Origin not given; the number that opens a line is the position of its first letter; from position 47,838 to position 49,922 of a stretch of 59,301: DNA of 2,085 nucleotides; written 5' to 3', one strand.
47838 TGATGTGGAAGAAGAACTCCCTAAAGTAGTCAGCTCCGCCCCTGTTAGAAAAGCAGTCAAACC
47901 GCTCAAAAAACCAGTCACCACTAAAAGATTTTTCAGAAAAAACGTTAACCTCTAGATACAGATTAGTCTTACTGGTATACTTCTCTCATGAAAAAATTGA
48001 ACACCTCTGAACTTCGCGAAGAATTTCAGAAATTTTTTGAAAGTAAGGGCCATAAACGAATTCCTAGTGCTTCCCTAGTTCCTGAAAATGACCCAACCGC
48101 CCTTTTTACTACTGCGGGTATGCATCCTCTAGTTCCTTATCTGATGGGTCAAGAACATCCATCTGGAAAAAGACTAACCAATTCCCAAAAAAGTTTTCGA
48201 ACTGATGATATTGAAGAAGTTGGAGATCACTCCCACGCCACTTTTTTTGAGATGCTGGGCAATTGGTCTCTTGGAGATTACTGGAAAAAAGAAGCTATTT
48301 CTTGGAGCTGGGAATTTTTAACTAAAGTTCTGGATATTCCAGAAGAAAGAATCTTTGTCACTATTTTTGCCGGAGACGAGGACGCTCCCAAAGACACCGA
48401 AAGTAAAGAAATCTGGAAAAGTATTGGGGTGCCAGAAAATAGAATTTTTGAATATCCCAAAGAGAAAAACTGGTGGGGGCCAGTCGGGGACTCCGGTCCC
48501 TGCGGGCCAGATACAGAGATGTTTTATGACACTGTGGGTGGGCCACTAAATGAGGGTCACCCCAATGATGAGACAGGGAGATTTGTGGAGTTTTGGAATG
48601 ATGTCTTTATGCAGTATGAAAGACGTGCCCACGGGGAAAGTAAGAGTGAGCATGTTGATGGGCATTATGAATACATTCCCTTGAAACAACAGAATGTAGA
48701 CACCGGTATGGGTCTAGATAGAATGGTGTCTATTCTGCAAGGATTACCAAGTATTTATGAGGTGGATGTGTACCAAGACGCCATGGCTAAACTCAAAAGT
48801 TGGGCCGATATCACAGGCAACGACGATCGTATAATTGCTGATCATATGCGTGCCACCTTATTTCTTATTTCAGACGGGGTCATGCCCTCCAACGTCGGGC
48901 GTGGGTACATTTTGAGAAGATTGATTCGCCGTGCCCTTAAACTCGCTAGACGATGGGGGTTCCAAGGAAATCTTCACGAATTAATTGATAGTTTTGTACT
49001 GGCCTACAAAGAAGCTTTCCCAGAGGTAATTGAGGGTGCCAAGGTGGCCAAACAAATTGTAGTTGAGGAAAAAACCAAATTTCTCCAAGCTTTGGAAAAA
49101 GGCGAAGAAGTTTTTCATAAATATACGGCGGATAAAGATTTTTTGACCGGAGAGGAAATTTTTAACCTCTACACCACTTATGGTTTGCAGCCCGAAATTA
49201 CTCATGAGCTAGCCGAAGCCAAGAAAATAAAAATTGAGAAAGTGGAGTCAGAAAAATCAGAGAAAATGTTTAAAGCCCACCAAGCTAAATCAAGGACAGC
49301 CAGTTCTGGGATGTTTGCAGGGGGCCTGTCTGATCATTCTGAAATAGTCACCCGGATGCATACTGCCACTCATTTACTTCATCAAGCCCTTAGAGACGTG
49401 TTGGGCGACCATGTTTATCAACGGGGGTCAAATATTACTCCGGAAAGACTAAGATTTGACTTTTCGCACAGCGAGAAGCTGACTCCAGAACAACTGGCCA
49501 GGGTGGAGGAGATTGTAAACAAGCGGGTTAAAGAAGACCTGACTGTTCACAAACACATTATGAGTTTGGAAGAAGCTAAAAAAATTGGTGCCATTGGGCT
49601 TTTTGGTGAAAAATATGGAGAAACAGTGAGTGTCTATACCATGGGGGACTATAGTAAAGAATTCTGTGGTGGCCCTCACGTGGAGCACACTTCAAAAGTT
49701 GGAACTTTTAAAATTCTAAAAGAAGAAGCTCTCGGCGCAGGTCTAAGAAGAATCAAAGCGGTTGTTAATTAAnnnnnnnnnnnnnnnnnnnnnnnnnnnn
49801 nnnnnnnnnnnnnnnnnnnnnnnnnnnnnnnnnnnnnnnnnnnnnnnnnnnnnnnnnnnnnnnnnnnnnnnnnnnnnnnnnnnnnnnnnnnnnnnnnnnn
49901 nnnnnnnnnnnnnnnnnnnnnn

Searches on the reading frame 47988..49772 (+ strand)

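Call 13: search_protein_families(library=pfam, proteins=[window:47988-49772:+], max_evalue=0.01)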
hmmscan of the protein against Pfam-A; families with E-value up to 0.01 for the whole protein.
window:47988-49772:+ (594 aa): 2 families
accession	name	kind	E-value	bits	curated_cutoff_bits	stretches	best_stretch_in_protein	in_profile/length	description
PF01411.24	tRNA-synt_2c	-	2.5e-126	422.9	30.3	1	8-441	1-434/552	tRNA synthetases class II (A)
PF07973.19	tRNA_SAD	-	8.4e-18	64.5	24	1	547-589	1-43/44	Threonyl and Alanyl tRNA synthetase second additional domain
